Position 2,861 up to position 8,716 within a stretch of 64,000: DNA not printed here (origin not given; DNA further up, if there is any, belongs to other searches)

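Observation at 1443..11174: Two Dam paralogs each abutted by a decayed Dam fragment, bracketing an 8-kb block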

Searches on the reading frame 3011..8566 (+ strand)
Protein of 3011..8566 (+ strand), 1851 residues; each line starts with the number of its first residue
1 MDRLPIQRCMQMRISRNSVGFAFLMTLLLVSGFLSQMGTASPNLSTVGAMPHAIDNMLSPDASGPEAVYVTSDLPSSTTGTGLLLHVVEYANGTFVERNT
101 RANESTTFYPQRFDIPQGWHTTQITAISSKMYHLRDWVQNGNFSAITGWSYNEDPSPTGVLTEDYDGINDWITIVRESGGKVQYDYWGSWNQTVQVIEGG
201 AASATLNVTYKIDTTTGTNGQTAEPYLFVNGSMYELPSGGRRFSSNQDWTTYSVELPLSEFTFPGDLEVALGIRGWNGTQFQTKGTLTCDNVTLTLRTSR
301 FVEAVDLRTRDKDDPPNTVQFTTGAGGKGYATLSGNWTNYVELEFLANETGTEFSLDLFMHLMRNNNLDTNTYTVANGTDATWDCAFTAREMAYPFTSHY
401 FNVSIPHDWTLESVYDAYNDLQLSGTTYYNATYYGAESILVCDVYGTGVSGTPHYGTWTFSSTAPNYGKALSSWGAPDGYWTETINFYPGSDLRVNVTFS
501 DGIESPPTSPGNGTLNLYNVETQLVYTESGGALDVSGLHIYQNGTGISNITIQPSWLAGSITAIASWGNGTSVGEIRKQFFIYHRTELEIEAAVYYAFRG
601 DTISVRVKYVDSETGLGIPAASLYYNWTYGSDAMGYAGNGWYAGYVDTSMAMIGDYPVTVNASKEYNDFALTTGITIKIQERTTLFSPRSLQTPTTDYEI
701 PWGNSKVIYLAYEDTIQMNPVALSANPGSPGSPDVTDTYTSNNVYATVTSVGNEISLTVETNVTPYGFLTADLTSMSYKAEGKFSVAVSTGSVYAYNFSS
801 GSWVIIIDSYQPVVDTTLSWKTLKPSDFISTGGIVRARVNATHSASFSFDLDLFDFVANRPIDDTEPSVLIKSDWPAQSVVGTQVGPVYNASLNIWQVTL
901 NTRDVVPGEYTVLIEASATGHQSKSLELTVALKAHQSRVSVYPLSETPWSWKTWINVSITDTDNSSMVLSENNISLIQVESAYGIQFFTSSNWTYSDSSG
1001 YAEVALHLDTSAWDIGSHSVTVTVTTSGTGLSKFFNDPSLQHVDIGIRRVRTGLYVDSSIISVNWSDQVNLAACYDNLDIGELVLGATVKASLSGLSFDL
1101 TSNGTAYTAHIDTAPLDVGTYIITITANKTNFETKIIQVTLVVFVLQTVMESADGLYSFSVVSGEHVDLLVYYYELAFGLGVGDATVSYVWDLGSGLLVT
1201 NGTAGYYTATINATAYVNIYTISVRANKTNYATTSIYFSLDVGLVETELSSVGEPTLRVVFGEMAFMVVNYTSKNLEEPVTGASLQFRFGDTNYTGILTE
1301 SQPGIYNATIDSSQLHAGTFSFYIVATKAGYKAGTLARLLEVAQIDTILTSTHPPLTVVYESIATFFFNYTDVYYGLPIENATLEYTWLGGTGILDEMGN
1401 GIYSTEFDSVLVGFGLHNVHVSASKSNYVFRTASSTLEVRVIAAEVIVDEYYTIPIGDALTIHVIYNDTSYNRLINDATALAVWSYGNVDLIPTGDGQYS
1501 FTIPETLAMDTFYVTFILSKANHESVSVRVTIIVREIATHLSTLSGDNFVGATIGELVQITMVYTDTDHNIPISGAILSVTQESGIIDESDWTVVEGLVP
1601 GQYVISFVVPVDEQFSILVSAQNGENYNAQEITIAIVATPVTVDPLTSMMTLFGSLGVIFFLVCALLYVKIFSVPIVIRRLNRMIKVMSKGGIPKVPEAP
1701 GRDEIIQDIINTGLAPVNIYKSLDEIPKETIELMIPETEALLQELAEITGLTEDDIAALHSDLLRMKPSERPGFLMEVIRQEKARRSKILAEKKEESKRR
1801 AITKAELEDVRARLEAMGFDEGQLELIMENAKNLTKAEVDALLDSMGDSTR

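Call 6: search_protein_families(library=pfam, proteins=[window:3011-8566:+], max_evalue=0.01)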
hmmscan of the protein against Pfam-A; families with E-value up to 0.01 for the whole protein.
window:3011-8566:+ (1851 aa): 1 family
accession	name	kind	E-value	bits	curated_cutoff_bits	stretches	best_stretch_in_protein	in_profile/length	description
PF07569.16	Hira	-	0.0076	16.3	25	0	772-819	69-117/220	TUP1-like enhancer of split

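Call 21: find_homologous_proteins(query=window:3011-8566:+, max_evalue=0.00001)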
Query window:3011-8566:+ (1851 aa): 11 proteins with E <= 0.00001 among 8000 candidates.
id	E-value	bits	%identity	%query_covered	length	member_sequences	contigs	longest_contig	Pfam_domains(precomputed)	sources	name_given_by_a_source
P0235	0.0e+0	1999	50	99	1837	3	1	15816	-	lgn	-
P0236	0.0e+0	1985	81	58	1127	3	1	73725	-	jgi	-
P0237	0.0e+0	1656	60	60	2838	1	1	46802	-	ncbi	ncbi:MAG: hypothetical protein ACFFD3_07910, partial [Candidatus Thorarchaeota archaeon]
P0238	0.0e+0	1643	58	60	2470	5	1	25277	-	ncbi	ncbi:MAG: hypothetical protein ACFFED_03345, partial [Candidatus Thorarchaeota archaeon]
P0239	0.0e+0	1636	63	55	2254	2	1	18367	-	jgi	jgi:hypothetical protein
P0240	0.0e+0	1554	34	10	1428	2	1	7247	-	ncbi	ncbi:MAG: hypothetical protein ACFFF4_13825, partial [Candidatus Thorarchaeota archaeon]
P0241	0.0e+0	1506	62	55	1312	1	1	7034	-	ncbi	ncbi:MAG: hypothetical protein ACXAEF_08840, partial [Candidatus Thorarchaeota archaeon]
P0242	0.0e+0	1397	55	60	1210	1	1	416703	-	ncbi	ncbi:MAG: exported protein of unknown function, partial [Candidatus Thorarchaeota archaeon]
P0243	0.0e+0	1354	64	45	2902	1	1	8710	-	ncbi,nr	ncbi:MAG: hypothetical protein P1Q69_09745, partial [Candidatus Thorarchaeota archaeon]|nr:hypotheti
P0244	0.0e+0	1069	58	38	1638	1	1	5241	-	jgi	jgi:hypothetical protein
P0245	6.1e-94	334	30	42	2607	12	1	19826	PF09430.17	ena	-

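Call 22: find_encoding_contigs(protein=P0236, flank=10000, max_places=4)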
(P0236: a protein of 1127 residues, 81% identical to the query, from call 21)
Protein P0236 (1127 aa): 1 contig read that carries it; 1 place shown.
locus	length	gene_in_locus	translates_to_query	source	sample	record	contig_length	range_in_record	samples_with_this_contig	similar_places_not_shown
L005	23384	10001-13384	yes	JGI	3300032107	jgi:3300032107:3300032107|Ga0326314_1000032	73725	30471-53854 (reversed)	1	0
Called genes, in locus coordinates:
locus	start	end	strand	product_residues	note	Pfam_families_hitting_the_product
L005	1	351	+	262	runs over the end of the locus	PF02540:NAD_synthase, PF00733:Asn_synthase (weak), PF03054:tRNA_Me_trans (faint)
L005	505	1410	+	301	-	PF00583:Acetyltransf_1, PF13673:Acetyltransf_10, PF13508:Acetyltransf_7, PF17013:Acetyltransf_15 (faint), PF14542:Acetyltransf_CG (faint), PF00583:Acetyltransf_1, PF13673:Acetyltransf_10 (weak), PF13508:Acetyltransf_7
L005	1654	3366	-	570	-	PF12740:PETase, PF00561:Abhydrolase_1, PF12146:Hydrolase_4, PF12697:Abhydrolase_6 (weak)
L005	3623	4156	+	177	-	PF13302:Acetyltransf_3, PF13420:Acetyltransf_4, PF13523:Acetyltransf_8 (weak), PF00583:Acetyltransf_1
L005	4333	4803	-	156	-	PF12172:zf-ChsH2, PF01796:OB_ChsH2_C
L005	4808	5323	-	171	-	PF12172:zf-ChsH2, PF01796:OB_ChsH2_C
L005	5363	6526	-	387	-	PF00108:Thiolase_N, PF22691:Thiolase_C_1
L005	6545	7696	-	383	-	PF22691:Thiolase_C_1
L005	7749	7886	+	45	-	-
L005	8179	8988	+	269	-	PF01209:Ubie_methyltran, PF13489:Methyltransf_23, PF02353:CMAS, PF05175:MTS, PF13649:Methyltransf_25, PF13847:Methyltransf_31, PF08241:Methyltransf_11, PF08242:Methyltransf_12, +1 more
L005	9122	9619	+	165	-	-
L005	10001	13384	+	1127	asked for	-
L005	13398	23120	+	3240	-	-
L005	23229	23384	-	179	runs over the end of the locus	PF25212:HVO_A0114, PF13404:HTH_AsnC-type, PF13412:HTH_24, PF01037:AsnC_trans_reg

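Call 23: find_encoding_contigs(protein=P0235, flank=10000, max_places=4)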
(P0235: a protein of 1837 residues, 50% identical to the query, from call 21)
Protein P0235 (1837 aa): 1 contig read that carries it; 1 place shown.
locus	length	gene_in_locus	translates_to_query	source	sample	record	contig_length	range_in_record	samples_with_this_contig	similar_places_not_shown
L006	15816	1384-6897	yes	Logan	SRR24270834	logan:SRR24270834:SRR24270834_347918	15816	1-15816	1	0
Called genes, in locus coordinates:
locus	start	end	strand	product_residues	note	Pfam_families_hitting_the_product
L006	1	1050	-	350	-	?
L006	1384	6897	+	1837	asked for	-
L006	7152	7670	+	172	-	PF12867:DinB_2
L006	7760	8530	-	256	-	-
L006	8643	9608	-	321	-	PF01925:TauE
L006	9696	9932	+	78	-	-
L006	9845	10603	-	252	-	PF00106:adh_short, PF08659:KR, PF23441:SDR (weak), PF13561:adh_short_C2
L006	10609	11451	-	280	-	PF01522:Polysacc_deac_1, PF10096:DUF2334 (weak)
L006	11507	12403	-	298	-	PF00795:CN_hydrolase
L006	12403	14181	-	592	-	PF04389:Peptidase_M28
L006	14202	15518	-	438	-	PF00202:Aminotran_3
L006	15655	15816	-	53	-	?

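Call 64: search_protein_families(library=ncbifam, max_evalue=0.001, proteins=[window:3011-8566:+])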
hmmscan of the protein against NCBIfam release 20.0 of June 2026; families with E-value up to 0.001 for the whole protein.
window:3011-8566:+ (1851 aa): 0 families

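Call 69: find_encoding_contigs(protein=window:3011-8566:+, flank=10000, max_places=6)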
Protein window:3011-8566:+ (1851 aa): no gene with exactly this product is on record in the collection.
